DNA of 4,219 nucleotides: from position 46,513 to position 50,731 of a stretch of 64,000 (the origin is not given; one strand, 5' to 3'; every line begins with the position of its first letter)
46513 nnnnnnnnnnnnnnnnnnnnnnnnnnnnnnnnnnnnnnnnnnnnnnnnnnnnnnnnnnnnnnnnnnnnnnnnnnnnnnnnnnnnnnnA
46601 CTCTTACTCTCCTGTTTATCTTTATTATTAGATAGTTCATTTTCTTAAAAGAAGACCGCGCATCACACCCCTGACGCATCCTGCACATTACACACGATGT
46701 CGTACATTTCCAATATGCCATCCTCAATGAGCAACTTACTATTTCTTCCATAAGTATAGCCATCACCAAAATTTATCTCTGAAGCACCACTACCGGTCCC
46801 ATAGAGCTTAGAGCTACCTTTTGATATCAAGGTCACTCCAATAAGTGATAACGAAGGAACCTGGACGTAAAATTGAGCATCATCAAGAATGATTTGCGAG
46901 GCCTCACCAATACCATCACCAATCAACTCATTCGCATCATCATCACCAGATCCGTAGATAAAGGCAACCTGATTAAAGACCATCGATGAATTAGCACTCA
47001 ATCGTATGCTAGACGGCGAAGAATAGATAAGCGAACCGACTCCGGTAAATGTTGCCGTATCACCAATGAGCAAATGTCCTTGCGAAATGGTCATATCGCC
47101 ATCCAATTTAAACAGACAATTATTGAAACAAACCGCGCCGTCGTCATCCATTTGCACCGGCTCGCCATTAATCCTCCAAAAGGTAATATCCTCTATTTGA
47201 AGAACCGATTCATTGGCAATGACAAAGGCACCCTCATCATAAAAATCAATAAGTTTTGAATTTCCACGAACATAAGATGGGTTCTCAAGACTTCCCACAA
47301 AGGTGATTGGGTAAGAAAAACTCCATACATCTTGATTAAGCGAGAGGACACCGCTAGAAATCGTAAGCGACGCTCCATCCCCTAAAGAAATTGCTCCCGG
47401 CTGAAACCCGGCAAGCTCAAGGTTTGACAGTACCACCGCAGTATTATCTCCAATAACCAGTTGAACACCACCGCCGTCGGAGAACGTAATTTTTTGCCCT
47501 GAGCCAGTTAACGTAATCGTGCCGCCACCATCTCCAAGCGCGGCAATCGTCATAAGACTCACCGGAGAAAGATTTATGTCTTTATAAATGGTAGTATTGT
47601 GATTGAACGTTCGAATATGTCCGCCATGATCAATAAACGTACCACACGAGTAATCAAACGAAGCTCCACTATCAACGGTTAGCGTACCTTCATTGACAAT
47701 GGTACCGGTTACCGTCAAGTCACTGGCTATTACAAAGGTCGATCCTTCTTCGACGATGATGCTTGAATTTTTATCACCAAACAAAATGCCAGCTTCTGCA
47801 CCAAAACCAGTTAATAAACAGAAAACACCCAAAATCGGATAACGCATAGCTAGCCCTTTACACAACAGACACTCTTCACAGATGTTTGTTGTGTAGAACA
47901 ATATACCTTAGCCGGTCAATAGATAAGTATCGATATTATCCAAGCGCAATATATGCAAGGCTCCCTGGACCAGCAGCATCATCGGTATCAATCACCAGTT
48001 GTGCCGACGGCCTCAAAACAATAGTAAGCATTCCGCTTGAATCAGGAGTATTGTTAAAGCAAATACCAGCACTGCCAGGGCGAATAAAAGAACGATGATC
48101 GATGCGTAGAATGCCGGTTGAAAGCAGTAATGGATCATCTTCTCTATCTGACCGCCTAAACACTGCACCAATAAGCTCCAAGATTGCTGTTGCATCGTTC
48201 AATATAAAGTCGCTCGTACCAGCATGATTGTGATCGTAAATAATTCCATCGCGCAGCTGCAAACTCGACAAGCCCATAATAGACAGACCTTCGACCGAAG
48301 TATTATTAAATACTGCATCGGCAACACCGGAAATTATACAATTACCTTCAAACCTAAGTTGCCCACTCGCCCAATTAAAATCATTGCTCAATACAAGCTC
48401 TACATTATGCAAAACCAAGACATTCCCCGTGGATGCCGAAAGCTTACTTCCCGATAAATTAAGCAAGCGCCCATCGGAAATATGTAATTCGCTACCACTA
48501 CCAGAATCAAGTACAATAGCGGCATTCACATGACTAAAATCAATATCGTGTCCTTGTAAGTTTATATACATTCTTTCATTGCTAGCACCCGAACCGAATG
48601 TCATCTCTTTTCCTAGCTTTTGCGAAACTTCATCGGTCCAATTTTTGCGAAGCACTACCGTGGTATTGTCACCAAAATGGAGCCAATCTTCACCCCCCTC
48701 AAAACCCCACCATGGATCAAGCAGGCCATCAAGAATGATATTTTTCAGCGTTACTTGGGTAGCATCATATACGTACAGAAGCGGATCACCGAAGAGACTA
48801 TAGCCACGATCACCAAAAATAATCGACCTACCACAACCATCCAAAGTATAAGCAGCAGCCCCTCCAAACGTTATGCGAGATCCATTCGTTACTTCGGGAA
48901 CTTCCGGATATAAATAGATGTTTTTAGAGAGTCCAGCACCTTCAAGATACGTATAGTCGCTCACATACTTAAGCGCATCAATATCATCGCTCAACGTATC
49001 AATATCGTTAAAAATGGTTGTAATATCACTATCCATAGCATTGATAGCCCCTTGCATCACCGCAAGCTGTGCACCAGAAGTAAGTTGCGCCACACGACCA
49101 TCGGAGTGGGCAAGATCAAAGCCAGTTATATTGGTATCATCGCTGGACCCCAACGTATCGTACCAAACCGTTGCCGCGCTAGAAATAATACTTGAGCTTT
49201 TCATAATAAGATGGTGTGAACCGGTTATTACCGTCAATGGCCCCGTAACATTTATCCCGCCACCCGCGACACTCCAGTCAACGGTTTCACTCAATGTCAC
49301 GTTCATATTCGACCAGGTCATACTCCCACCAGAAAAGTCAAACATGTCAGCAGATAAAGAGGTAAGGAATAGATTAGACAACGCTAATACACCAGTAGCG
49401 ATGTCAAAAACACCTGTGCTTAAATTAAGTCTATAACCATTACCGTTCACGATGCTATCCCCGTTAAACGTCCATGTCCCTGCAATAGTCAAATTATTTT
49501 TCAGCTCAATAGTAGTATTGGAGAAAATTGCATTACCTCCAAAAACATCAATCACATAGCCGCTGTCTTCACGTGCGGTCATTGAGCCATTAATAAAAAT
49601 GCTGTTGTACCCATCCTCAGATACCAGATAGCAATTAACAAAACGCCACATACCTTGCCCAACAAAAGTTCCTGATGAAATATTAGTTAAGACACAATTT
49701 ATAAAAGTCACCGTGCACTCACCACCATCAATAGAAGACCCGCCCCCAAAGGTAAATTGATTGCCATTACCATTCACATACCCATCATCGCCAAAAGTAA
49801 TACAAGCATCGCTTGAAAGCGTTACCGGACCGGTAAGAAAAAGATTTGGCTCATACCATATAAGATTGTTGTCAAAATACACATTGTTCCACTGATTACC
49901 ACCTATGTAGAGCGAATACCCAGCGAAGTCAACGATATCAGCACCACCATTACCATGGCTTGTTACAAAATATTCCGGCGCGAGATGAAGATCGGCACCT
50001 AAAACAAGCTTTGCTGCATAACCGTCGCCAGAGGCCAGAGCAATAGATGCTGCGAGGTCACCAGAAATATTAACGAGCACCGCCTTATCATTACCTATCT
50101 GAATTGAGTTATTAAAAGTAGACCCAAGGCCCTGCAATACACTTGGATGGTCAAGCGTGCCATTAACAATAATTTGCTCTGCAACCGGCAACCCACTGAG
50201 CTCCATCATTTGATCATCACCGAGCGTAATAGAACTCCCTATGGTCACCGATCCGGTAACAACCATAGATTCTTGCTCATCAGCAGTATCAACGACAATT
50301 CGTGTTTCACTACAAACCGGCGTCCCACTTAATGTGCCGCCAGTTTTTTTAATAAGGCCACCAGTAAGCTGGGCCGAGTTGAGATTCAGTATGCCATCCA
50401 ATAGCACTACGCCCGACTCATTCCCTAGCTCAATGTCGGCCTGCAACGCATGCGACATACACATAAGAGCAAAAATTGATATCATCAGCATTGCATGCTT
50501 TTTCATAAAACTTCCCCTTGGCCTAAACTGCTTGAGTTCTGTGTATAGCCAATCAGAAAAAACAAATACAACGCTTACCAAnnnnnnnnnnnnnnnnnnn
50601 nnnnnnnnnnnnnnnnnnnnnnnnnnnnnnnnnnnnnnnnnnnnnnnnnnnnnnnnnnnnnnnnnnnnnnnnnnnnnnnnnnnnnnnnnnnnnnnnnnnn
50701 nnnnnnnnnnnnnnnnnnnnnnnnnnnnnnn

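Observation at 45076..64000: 19-kb array of seven barrel-less Pmp/passenger-like proteins and two dedicated beta-barrel OMPs: a candidate split (trans) type-V-like surface-display system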

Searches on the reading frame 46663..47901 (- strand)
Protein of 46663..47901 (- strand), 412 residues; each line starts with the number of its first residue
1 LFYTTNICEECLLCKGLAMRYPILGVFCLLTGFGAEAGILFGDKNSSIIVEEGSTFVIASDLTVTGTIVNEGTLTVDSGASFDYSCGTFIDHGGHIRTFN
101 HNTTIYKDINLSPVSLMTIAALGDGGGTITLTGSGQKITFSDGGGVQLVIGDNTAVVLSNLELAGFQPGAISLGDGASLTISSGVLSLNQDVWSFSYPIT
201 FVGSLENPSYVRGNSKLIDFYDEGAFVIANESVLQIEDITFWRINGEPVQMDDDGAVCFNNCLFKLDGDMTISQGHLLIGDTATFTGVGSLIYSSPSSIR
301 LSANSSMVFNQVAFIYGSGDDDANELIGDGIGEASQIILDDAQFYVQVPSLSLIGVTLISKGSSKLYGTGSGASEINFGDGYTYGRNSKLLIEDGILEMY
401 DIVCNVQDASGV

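Call 5: search_protein_families(library=pfam, proteins=[window:46663-47901:-], max_evalue=1)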
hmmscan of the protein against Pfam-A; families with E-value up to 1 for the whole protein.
window:46663-47901:- (412 aa): 2 families
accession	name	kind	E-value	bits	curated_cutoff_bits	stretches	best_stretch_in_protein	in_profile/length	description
PF13229.12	Beta_helix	-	0.00023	21.3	25.9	2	137-308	15-152/158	Right handed beta helix region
PF10162.14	G8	-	0.05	13.9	22.9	0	44-79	10-46/124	G8 domain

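Call 6: search_protein_families(library=ncbifam, proteins=[window:46663-47901:-], max_evalue=1)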
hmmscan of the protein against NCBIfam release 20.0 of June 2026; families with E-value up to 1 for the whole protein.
window:46663-47901:- (412 aa): 1 family
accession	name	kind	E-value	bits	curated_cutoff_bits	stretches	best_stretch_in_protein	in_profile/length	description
TIGR04415.1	O_hepto_targRPT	repeat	0.0014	18.6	30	1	50-80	7-38/38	strand-loop-strand repeat protein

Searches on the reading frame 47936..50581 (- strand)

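Call 5: search_protein_families(library=pfam, proteins=[window:47936-50581:-], max_evalue=1)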
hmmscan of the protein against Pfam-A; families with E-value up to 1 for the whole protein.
window:47936-50581:- (881 aa): 0 families

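Call 6: search_protein_families(library=ncbifam, proteins=[window:47936-50581:-], max_evalue=1)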
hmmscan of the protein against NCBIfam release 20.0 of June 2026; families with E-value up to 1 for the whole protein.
window:47936-50581:- (881 aa): 2 families
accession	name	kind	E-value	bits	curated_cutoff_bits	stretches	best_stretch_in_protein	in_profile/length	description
TIGR00304.2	TIGR00304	equivalog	0.062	13.1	33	1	429-474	23-68/76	TIGR00304 family membrane protein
NF008497.0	PRK11408.1-4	equivalog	0.84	8.8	475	1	391-440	107-156/228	hypothetical protein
